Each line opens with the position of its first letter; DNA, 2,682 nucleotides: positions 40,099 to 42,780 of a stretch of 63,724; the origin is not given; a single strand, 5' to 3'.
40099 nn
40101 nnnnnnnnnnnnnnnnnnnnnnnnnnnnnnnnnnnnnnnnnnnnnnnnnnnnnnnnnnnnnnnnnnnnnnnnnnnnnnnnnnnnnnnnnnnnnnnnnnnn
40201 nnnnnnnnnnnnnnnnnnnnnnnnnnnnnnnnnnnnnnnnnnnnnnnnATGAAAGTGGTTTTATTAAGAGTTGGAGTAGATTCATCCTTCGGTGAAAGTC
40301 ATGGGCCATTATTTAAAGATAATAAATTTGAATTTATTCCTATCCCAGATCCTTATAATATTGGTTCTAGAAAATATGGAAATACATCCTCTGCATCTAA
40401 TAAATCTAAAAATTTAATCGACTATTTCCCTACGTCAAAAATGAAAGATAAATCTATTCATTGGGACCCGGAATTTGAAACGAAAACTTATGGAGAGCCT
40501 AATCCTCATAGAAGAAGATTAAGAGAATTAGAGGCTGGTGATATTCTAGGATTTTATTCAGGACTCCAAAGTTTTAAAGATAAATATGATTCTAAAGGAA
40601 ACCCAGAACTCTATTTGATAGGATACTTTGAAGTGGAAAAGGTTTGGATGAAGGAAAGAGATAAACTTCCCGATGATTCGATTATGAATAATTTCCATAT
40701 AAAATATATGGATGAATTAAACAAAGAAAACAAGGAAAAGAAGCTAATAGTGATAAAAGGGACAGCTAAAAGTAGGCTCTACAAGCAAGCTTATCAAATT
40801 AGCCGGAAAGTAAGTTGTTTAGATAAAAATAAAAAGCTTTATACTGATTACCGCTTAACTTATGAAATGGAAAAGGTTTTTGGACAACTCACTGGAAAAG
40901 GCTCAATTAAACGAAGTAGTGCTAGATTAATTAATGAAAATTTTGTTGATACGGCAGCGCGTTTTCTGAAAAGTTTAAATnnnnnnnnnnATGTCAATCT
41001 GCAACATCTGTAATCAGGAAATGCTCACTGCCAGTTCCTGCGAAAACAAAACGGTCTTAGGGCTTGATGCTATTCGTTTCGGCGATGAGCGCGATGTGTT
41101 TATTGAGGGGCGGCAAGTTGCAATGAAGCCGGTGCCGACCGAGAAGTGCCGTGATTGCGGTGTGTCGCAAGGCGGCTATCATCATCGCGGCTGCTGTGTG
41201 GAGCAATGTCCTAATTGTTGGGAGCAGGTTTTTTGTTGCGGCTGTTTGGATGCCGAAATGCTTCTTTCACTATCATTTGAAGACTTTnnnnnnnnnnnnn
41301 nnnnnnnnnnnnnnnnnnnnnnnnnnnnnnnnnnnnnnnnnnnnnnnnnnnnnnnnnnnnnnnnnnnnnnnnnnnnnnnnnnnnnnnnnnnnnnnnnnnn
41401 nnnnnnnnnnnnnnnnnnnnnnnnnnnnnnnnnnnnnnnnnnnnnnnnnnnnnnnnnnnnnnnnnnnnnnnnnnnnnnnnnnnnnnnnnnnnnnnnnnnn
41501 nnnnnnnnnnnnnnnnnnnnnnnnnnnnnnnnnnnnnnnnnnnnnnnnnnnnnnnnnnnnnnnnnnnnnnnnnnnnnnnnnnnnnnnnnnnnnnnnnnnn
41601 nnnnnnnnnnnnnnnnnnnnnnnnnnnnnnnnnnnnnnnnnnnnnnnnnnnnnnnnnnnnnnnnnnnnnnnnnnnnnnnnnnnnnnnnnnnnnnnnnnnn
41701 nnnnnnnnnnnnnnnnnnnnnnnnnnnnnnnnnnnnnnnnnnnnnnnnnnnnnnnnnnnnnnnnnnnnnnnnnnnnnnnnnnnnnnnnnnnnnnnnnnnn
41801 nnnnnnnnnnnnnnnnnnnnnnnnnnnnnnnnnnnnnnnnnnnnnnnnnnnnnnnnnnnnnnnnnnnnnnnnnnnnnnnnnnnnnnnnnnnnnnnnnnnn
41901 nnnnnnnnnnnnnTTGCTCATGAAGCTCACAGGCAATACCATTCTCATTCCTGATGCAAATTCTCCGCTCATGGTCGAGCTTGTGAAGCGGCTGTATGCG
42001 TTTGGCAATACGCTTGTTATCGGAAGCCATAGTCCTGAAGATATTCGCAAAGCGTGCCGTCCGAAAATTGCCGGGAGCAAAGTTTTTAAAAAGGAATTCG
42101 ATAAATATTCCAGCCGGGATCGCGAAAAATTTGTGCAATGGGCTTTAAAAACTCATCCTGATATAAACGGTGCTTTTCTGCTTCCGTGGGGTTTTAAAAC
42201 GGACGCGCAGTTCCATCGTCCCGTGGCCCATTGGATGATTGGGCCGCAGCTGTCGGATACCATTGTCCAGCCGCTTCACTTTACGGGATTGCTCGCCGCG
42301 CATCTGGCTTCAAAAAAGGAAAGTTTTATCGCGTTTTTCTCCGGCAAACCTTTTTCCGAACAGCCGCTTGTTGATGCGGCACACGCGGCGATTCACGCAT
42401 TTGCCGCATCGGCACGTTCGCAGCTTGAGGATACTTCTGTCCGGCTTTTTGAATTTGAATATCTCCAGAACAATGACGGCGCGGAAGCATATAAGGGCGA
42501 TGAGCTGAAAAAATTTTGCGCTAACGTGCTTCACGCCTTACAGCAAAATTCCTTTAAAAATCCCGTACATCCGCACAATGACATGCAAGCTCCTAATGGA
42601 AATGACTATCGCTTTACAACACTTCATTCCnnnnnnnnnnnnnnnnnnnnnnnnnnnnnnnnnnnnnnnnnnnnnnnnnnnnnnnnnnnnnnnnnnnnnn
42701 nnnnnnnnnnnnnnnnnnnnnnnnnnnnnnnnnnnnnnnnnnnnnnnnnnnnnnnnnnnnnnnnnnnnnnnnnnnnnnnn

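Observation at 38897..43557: WYL-regulator-headed cassette (unknown AT-rich protein / Zn-ribbon-SLOG / Rossmann-ADP-ribosylglycohydrolase): candidate uncharacterised NAD/ADP-ribose-centred conflict system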

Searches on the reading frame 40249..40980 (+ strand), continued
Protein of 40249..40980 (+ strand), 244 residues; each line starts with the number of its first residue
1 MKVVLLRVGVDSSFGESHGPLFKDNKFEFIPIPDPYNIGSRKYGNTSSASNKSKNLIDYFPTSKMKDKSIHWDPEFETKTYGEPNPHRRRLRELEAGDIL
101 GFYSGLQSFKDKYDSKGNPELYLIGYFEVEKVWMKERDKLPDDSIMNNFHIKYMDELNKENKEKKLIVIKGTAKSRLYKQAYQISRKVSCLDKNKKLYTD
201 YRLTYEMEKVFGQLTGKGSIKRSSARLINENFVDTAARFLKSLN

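Call 111: fold_search(model_id=the predicted structure, library=viral)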
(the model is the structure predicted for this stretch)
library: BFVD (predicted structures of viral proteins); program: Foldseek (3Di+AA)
matches with E <= 10: 216; with E <= 0.001: 0
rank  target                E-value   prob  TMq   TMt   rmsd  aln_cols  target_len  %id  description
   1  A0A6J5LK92            7.7e-02  0.54  0.23  0.13   8.8       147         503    8  ASCH domain containing protein [uncultured Caudovirales phage]
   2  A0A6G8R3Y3            1.6e-01  0.09  0.13  0.18  15.7       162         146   11  Uncharacterized protein [Proteus phage Privateer]
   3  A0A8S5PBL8            2.2e-01  0.33  0.25  0.21   7.9       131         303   13  ASCH domain-containing protein [Myoviridae sp. ctsGI2]
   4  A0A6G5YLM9            2.5e-01  0.60  0.25  0.45   5.4       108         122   10  (no name in the UniProt tables at hand)
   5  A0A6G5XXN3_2          3.3e-01  0.21  0.19  0.07  17.6       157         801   11  (no name in the UniProt tables at hand)
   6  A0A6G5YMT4            4.2e-01  0.33  0.21  0.38   6.7        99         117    8  (no name in the UniProt tables at hand)
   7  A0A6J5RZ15            6.0e-01  0.02  0.11  0.05  17.8       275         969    8  Uncharacterized protein [uncultured Caudovirales phage]
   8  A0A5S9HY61            8.5e-01  0.04  0.11  0.08  15.2       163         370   11  DNA ligase (NAD(+)) [Tenacibaculum phage PTm1]
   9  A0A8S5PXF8            9.0e-01  0.03  0.12  0.13  14.8       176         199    9  Uncharacterized protein [Siphoviridae sp. ct2vX3]
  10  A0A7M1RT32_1          1.0e+00  0.01  0.10  0.03  23.0       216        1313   10  DNA helicase [uncultured phage cr124_1]
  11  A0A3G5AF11            1.1e+00  0.13  0.23  0.16   8.5       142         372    6  DUF72 domain-containing protein [Hyperionvirus sp.]
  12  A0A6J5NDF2            1.1e+00  0.06  0.16  0.14  17.6       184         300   10  Uncharacterized protein (Fragment) [uncultured Caudovirales phage]
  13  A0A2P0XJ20            1.1e+00  0.02  0.12  0.07  19.9       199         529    7  (no name in the UniProt tables at hand)
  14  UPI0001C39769         1.2e+00  0.02  0.13  0.12  20.8       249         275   10  (no name look-up for this kind of identifier)
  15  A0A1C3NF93            1.3e+00  0.04  0.14  0.17  15.3       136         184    9  (no name in the UniProt tables at hand)
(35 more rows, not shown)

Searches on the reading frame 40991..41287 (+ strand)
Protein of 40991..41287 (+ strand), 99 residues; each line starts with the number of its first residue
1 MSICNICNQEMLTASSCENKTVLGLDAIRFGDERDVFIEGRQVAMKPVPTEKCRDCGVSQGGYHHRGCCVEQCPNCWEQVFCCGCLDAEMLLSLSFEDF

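Call 44: search_protein_families(library=pfam, max_evalue=10, proteins=[window:40991-41287:+])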
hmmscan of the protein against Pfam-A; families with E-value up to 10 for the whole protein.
seq(99 aa): 1 family
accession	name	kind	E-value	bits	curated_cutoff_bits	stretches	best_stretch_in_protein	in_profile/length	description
PF21905.1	Zf-Nsp1alpha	-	0.0094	15.9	27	1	79-96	13-30/42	Nsp1alpha N-terminal zinc finger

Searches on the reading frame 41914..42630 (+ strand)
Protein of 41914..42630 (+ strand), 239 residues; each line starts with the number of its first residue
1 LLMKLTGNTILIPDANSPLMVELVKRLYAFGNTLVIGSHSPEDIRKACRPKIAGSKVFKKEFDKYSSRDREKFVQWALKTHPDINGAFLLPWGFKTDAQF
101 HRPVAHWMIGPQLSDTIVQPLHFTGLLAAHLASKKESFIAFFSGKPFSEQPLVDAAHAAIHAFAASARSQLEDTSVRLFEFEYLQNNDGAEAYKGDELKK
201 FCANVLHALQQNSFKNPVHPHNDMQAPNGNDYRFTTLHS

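Call 42: search_solved_structures(query=window:41914-42630:+, max_evalue=10, show_alignments=2)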
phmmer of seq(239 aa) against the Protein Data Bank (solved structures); distinct sequences matched with E-value up to 10: 0.

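Call 44: search_protein_families(library=pfam, max_evalue=10, proteins=[window:41914-42630:+])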
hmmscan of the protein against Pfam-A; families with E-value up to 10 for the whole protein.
window:41914-42630:+ (239 aa): 0 families

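Call 58: search_protein_representatives(protein=window:41914-42630:+)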
Query: 239 residues. Proteins with E-value up to 0.001 (for the whole library): 66; up to 1e-10: 1; up to 1e-30: 0. The best 66 are listed.
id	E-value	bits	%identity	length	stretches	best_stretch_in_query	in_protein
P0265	2.2e-11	60.3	27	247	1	3-218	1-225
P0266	1.9e-10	57.3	31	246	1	3-181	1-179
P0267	7.2e-10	55.4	30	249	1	3-180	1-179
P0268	8.8e-10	55.1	26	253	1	5-216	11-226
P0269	1.1e-09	54.7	29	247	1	3-181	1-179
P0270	8.0e-09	51.9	29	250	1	3-181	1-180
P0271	2.6e-08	50.3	30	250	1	3-180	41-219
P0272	2.9e-08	50.1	27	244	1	3-182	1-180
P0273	4.2e-08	49.6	29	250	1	3-215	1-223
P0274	5.0e-08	49.3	33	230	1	3-181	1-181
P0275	6.0e-08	49.1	34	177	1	64-181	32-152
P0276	7.5e-08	48.8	29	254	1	3-198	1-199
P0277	7.7e-08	48.7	29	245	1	3-181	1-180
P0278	8.5e-08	48.6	29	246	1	3-181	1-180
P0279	1.4e-07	47.9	32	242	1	4-181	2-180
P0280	4.2e-07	46.3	30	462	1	3-180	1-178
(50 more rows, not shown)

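Call 59: search_protein_families(library=pfam, max_evalue=0.001, proteins=[P0265, P0266, P0267, P0268, P0269, P0270, P0273, P0280])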
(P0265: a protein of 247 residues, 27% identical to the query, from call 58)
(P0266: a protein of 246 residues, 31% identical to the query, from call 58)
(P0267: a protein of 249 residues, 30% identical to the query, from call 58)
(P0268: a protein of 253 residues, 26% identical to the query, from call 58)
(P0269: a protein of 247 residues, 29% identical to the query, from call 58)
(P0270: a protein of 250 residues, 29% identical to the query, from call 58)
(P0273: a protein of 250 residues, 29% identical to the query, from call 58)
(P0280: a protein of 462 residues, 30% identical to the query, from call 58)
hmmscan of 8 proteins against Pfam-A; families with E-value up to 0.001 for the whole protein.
P0265 (247 aa): 4 families
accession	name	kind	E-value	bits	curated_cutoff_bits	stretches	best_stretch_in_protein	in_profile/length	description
PF00106.31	adh_short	-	5e-45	153.8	26.6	1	7-196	2-194/195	short chain dehydrogenase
PF13561.12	adh_short_C2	-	1.7e-25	90.4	27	1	15-198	6-193/236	Enoyl-(Acyl carrier protein) reductase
PF08659.16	KR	-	6.5e-08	33.1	22.6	1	7-168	2-166/180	KR domain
PF23441.1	SDR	-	1.1e-06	28.7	27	1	3-198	5-208/258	SDR-like rossmann domain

P0266 (246 aa): 7 families
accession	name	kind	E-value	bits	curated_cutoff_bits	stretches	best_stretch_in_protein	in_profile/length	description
PF00106.31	adh_short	-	4e-45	154.1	26.6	1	7-192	2-190/195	short chain dehydrogenase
PF13561.12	adh_short_C2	-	1.3e-27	97.4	27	1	14-197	3-189/236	Enoyl-(Acyl carrier protein) reductase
PF08659.16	KR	-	6.3e-13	49.5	22.6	1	7-174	2-173/180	KR domain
PF01370.27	Epimerase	-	1.1e-06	28.7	20.9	1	8-149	1-126/240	NAD dependent epimerase/dehydratase family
PF23441.1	SDR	-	3.2e-05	23.9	27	1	2-190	4-200/258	SDR-like rossmann domain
PF04321.23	RmlD_sub_bind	-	0.00025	20.7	27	1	7-144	2-107/287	RmlD substrate binding domain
PF03807.23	F420_oxidored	-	0.00033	21.6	21.6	0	13-55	6-50/94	NADP oxidoreductase coenzyme F420-dependent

P0267 (249 aa): 5 families
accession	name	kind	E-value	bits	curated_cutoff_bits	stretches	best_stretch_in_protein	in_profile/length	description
PF00106.31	adh_short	-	7.2e-45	153.3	26.6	1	7-193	2-190/195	short chain dehydrogenase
PF13561.12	adh_short_C2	-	2.1e-25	90.1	27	1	14-191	3-182/236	Enoyl-(Acyl carrier protein) reductase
PF08659.16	KR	-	7.5e-11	42.7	22.6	1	7-169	2-166/180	KR domain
PF13439.12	Glyco_transf_4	-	0.0001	22.8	28.5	0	12-54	2-38/170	Glycosyltransferase Family 4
PF01370.27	Epimerase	-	0.00041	20.3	20.9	0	8-69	1-60/240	NAD dependent epimerase/dehydratase family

P0268 (253 aa): 4 families
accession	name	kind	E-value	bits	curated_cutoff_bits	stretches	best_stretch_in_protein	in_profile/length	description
PF00106.31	adh_short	-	1.6e-47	162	26.6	1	15-201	2-189/195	short chain dehydrogenase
PF13561.12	adh_short_C2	-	8.9e-27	94.6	27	1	23-213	6-195/236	Enoyl-(Acyl carrier protein) reductase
PF08659.16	KR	-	2.3e-12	47.6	22.6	1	15-176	2-164/180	KR domain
PF01370.27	Epimerase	-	3.2e-05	23.9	20.9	1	16-174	1-155/240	NAD dependent epimerase/dehydratase family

P0269 (247 aa): 4 families
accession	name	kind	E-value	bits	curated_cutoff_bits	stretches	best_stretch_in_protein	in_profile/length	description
PF00106.31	adh_short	-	1e-41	143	26.6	1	7-189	2-187/195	short chain dehydrogenase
PF13561.12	adh_short_C2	-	6e-25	88.6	27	1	15-189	6-181/236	Enoyl-(Acyl carrier protein) reductase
PF08659.16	KR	-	2.1e-07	31.5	22.6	1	7-176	2-172/180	KR domain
PF23441.1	SDR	-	0.00012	22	27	1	3-198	5-208/258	SDR-like rossmann domain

P0270 (250 aa): 4 families
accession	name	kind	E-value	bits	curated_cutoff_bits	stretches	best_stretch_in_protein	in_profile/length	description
PF00106.31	adh_short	-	1.1e-47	162.5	26.6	1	7-196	2-193/195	short chain dehydrogenase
PF13561.12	adh_short_C2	-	1.6e-25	90.5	27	1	14-197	3-188/236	Enoyl-(Acyl carrier protein) reductase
PF08659.16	KR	-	1e-08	35.8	22.6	1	7-158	2-155/180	KR domain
PF23441.1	SDR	-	9.7e-08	32.1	27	1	5-190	7-199/258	SDR-like rossmann domain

P0273 (250 aa): 5 families
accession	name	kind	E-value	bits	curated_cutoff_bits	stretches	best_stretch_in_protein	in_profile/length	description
PF00106.31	adh_short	-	6.5e-47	160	26.6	1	8-193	3-190/195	short chain dehydrogenase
PF13561.12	adh_short_C2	-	2.7e-25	89.8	27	1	14-199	3-190/236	Enoyl-(Acyl carrier protein) reductase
PF08659.16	KR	-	2.1e-09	38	22.6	1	8-162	3-159/180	KR domain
PF23441.1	SDR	-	5.3e-06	26.4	27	1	6-198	8-207/258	SDR-like rossmann domain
PF01370.27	Epimerase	-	0.0006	19.7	20.9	0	8-87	1-73/240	NAD dependent epimerase/dehydratase family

P0280 (462 aa): 6 families
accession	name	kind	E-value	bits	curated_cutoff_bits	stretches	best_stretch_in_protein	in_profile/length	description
PF00106.31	adh_short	-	9.9e-39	133.3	26.6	1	7-194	2-191/195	short chain dehydrogenase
PF13561.12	adh_short_C2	-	3.8e-21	76.2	27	1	14-194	3-185/236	Enoyl-(Acyl carrier protein) reductase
PF00881.29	Nitroreductase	-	1e-14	55.5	23.5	1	266-439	1-166/167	Nitroreductase family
PF08659.16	KR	-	7e-08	33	22.6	1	7-96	2-99/180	KR domain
PF01370.27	Epimerase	-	0.00054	19.9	20.9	1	8-149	1-126/240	NAD dependent epimerase/dehydratase family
PF23441.1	SDR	-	0.00059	19.7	27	0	2-49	4-52/258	SDR-like rossmann domain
